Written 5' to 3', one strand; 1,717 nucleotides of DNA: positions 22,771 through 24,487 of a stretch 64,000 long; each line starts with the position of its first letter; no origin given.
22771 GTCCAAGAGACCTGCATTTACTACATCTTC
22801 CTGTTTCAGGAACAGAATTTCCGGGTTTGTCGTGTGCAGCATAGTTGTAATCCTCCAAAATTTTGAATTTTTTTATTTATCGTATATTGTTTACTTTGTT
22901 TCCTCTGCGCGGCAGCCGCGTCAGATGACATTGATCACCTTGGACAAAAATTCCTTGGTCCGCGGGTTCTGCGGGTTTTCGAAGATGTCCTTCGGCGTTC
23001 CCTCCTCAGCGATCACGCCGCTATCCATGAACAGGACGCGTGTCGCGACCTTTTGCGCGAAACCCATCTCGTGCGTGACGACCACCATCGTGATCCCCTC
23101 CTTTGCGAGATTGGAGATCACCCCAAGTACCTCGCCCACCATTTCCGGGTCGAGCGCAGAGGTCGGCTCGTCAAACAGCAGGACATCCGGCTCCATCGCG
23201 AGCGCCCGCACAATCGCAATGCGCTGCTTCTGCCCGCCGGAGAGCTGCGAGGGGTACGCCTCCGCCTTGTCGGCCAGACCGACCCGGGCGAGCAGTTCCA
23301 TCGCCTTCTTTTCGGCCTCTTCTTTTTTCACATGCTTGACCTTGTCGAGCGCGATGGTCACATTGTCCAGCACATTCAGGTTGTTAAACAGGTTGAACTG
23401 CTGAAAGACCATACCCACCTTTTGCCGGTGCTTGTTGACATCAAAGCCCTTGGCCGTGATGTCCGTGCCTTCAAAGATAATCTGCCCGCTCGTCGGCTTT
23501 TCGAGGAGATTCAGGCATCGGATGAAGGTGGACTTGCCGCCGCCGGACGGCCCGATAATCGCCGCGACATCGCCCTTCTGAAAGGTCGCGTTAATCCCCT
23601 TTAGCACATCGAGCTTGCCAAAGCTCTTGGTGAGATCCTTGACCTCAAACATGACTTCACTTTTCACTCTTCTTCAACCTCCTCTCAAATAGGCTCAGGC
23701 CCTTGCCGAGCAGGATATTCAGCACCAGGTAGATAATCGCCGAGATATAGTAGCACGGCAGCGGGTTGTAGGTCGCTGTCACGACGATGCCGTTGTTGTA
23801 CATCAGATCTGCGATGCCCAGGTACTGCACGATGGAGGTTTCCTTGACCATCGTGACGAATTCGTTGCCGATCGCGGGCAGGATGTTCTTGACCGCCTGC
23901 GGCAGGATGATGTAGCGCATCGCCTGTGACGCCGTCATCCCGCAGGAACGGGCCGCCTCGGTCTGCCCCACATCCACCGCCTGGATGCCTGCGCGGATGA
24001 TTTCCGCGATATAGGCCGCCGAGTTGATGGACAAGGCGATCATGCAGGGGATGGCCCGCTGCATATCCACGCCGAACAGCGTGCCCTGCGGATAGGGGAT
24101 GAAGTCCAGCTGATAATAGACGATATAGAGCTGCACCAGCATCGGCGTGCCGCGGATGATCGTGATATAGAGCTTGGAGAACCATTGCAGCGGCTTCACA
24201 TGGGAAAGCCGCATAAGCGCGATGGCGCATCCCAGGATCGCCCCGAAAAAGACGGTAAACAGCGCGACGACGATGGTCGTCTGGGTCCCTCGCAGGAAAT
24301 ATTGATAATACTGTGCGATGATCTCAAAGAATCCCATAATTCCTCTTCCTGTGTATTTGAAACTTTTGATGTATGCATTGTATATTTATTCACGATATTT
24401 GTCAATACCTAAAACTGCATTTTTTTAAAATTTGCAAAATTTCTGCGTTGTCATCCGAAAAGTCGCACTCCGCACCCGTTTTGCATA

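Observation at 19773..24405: ABC importer + GTK-like aminotransferase + mu-crystallin-like enzyme: candidate cyclic ketimine/imino-acid pathway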

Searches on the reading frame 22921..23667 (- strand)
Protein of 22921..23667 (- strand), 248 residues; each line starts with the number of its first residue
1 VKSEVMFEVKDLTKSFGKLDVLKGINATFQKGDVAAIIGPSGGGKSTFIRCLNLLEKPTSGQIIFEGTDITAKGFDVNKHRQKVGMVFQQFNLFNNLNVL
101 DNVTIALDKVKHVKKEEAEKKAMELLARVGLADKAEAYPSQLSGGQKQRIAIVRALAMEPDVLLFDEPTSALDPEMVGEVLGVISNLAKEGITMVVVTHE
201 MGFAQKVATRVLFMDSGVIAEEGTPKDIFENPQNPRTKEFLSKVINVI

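Call 3: search_protein_families(library=pfam, proteins=[window:22921-23667:-])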
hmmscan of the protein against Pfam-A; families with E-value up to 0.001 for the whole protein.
window:22921-23667:- (248 aa): 4 families
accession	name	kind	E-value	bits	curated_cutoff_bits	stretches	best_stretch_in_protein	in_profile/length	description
PF00005.33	ABC_tran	-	2.3e-36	125.8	25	1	22-170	1-137/137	ABC transporter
PF13304.12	AAA_21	-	2.4e-13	51.3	27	1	133-201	229-300/304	AAA domain, putative AbiEii toxin, Type IV TA system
PF02463.25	SMC_N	-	1.1e-07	32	40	1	33-208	25-206/220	RecF/RecN/SMC N terminal domain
PF09818.15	ABC_ATPase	-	0.00049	19.6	23.2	0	140-196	156-212/283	P-loop domain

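Call 4: search_protein_families(library=ncbifam, proteins=[window:22921-23667:-])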
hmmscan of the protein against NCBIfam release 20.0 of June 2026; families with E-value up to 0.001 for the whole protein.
window:22921-23667:- (248 aa): 190 families (the best 25 are shown)
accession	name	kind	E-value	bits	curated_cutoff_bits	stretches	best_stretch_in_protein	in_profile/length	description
NF007027.0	PRK09493.1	equivalog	8.2e-95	316.7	379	1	6-244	1-239/240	glutamine ABC transporter ATP-binding protein GlnQ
NF008428.0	PRK11264.1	equivalog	4.1e-91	304.6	406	1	6-245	3-248/250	L-cystine ABC transporter ATP-binding protein TcyN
TIGR03005.1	ectoine_ehuA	equivalog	2.5e-87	292.3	345.4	1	8-245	2-251/252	ectoine/hydroxyectoine ABC transporter ATP-binding protein EhuA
NF007908.0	PRK10619.1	equivalog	4.4e-82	275.1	466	1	3-243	2-254/257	histidine ABC transporter ATP-binding protein HisP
TIGR00972.1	3a0107s01c2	equivalog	7e-76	254.8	343.2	1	7-244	2-246/248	phosphate ABC transporter ATP-binding protein PstB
NF008338.0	PRK11124.1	equivalog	4.5e-74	249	369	1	8-242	4-241/242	arginine ABC transporter ATP-binding protein ArtP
TIGR02314.1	ABC_MetN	equivalog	1.6e-66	224.7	499.7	1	11-245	6-245/343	methionine ABC transporter ATP-binding protein MetN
TIGR03265.1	PhnT2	equivalog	6.9e-63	213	457.7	1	6-244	4-238/353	putative 2-aminoethylphosphonate ABC transporter ATP-binding protein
TIGR02315.1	ABC_phnC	equivalog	3.5e-62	210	266.1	1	6-229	1-234/243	phosphonate ABC transporter ATP-binding protein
TIGR00968.1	3a0106s01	subfamily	8.6e-62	208.7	342.75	1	8-244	2-234/237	sulfate ABC transporter ATP-binding protein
TIGR01186.1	proV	subfamily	6.8e-58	196.5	326.6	1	21-244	8-233/363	betaine/proline/choline family ABC transporter ATP-binding protein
NF043075.1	MMSYN1_0197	equivalog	5.8e-57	193.2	550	1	6-243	2-235/341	spermidine/putrescine ABC transporter ATP-binding protein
NF008105.0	PRK10851.1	equivalog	5.9e-57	193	502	1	7-245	3-241/362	sulfate/thiosulfate ABC transporter ATP-binding protein CysA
NF006987.0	PRK09452.1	equivalog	6.7e-56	189.6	482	1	3-243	14-250/378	spermidine/putrescine ABC transporter ATP-binding protein PotA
TIGR04521.1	ECF_ATPase_2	equivalog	1.9e-55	187.9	330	1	19-234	18-238/279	energy-coupling factor transporter ATPase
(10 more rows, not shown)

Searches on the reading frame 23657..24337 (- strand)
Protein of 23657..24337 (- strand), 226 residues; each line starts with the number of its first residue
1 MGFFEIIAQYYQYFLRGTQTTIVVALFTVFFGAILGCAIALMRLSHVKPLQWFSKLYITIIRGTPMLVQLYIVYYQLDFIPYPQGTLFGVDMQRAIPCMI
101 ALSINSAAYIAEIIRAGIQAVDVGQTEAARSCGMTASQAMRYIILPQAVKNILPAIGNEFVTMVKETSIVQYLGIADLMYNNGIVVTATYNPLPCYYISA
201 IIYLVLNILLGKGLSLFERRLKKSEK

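Call 3: search_protein_families(library=pfam, proteins=[window:23657-24337:-])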
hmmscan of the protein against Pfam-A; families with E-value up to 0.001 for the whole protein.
window:23657-24337:- (226 aa): 1 family
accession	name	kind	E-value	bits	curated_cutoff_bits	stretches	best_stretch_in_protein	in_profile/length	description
PF00528.27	BPD_transp_1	-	1e-23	84.5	26.4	1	32-222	1-183/184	Binding-protein-dependent transport system inner membrane component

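Call 4: search_protein_families(library=ncbifam, proteins=[window:23657-24337:-])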
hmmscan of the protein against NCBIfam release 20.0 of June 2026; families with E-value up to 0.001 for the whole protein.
window:23657-24337:- (226 aa): 14 families
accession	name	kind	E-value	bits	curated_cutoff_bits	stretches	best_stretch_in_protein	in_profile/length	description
NF011680.0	PRK15100.1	equivalog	9.4e-54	182.6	300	1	6-226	7-219/222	cystine ABC transporter permease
TIGR03004.1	ectoine_ehuC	equivalog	2.2e-40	138.8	196.95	1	9-223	2-208/214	ectoine/hydroxyectoine ABC transporter permease subunit EhuC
TIGR03003.1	ectoine_ehuD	equivalog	2.9e-38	131.9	205.2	1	9-221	8-212/212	ectoine/hydroxyectoine ABC transporter permease subunit EhuD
NF007028.0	PRK09494.1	equivalog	2.3e-35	122.4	303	1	7-222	8-217/219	glutamine ABC transporter permease GlnP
NF011687.0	PRK15107.1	equivalog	2e-33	116.1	318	1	8-208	10-210/224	glutamate/aspartate ABC transporter permease GltK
NF008337.0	PRK11123.1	equivalog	1.2e-31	110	277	2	93-225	102-234/238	arginine ABC transporter permease ArtQ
NF008336.0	PRK11122.1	equivalog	1.7e-31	109.6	248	1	8-221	2-215/222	arginine ABC transporter permease ArtM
NF011651.0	PRK15069.1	subfamily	1.2e-30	106.7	306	1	6-220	4-227/237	histidine ABC transporter permease HisM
NF011714.0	PRK15135.1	subfamily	1.6e-27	96.8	319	1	9-222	4-220/228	histidine ABC transporter permease HisQ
TIGR01726.1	HEQRo_perm_3TM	subfamily_domain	9.4e-23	80.6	42.2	1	12-116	3-99/99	ABC transporter permease subunit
TIGR01097.1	PhnE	equivalog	5.4e-10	39.2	216.7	1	5-153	48-185/252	phosphonate ABC transporter, permease protein PhnE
NF008049.0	PRK10782.1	subfamily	3.7e-08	33.3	212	1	13-181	8-178/217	methionine ABC transporter permease MetI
NF011624.0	PRK15050.1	equivalog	8.3e-05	21.8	247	1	116-219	182-283/297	2-aminoethylphosphonate ABC transporter permease subunit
NF008470.0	PRK11365.1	equivalog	0.00028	20.4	347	1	86-182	118-215/263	aliphatic sulfonate ABC transporter permease SsuC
